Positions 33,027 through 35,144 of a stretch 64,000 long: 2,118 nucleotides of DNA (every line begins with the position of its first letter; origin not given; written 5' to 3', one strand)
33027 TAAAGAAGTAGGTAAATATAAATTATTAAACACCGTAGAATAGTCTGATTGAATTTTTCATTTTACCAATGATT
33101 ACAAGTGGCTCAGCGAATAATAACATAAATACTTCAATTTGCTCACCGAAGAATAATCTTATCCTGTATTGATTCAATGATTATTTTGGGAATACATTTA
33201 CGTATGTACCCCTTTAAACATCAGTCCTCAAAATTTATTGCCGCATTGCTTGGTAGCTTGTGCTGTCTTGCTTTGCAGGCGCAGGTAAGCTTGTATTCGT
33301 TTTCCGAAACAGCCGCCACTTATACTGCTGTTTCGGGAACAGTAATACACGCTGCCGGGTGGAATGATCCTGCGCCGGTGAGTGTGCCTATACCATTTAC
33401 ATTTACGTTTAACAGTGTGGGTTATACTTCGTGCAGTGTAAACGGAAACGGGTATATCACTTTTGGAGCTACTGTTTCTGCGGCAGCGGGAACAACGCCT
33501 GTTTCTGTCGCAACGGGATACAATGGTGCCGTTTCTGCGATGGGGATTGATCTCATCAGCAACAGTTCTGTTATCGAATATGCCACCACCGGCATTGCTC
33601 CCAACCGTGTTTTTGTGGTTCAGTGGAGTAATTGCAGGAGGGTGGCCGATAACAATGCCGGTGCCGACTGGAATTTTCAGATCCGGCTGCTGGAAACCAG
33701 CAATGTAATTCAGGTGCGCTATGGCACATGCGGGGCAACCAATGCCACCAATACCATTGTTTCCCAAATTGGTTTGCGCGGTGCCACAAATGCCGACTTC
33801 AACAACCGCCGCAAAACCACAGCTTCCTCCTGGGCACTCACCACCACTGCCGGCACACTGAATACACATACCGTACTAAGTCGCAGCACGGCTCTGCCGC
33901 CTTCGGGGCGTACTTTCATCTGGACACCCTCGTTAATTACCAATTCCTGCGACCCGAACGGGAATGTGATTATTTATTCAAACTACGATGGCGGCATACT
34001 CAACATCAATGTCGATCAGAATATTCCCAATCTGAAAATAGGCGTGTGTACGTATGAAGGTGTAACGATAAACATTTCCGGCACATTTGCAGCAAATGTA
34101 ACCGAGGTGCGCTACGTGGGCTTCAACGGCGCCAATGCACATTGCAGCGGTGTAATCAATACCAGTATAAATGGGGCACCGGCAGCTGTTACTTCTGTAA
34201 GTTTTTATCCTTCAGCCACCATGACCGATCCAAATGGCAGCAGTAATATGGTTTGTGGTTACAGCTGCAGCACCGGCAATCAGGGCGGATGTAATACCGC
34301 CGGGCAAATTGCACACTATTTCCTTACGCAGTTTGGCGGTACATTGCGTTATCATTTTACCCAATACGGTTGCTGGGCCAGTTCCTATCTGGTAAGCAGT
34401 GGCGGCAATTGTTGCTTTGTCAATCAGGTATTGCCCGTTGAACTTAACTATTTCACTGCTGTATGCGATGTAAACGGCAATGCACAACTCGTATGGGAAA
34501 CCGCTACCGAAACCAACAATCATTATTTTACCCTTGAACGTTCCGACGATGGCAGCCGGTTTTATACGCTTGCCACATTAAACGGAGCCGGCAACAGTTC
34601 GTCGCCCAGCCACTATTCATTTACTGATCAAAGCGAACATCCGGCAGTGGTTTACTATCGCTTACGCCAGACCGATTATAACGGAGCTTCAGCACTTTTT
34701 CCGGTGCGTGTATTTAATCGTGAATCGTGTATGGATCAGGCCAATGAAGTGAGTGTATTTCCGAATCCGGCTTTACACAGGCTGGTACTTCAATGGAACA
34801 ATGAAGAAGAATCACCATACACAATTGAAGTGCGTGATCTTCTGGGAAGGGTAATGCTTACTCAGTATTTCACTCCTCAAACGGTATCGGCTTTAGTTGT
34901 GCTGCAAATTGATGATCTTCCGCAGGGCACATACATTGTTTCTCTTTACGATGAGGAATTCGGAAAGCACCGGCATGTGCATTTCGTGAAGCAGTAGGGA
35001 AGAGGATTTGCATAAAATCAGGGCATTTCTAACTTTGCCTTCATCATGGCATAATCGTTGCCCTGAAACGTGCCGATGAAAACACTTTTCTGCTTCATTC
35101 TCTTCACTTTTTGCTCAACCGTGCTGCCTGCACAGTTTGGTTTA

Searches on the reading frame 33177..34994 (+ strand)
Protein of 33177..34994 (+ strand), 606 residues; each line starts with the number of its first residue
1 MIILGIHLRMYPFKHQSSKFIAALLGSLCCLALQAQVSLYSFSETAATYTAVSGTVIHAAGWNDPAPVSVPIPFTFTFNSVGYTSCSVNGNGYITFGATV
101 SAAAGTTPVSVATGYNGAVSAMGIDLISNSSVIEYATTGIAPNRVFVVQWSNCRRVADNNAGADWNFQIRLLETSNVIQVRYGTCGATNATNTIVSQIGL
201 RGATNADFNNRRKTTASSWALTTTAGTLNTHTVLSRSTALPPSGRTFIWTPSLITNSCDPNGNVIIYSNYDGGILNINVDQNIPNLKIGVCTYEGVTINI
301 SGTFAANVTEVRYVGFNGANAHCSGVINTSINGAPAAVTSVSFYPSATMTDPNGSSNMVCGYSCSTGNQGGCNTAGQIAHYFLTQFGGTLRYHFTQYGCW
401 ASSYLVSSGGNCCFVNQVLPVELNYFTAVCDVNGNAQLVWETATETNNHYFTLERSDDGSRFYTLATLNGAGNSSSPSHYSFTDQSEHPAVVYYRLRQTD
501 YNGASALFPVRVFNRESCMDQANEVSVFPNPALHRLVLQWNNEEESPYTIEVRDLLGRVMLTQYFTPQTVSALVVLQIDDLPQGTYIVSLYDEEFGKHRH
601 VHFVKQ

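Call 52: search_protein_families(library=pfam, proteins=[window:33177-34994:+], max_evalue=0.01)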
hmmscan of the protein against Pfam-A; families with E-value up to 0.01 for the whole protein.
window:33177-34994:+ (606 aa): 1 family
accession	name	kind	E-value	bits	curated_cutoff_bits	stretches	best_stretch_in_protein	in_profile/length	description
PF18962.6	Por_Secre_tail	-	6.2e-08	33.3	27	1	527-594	1-66/75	Secretion system C-terminal sorting domain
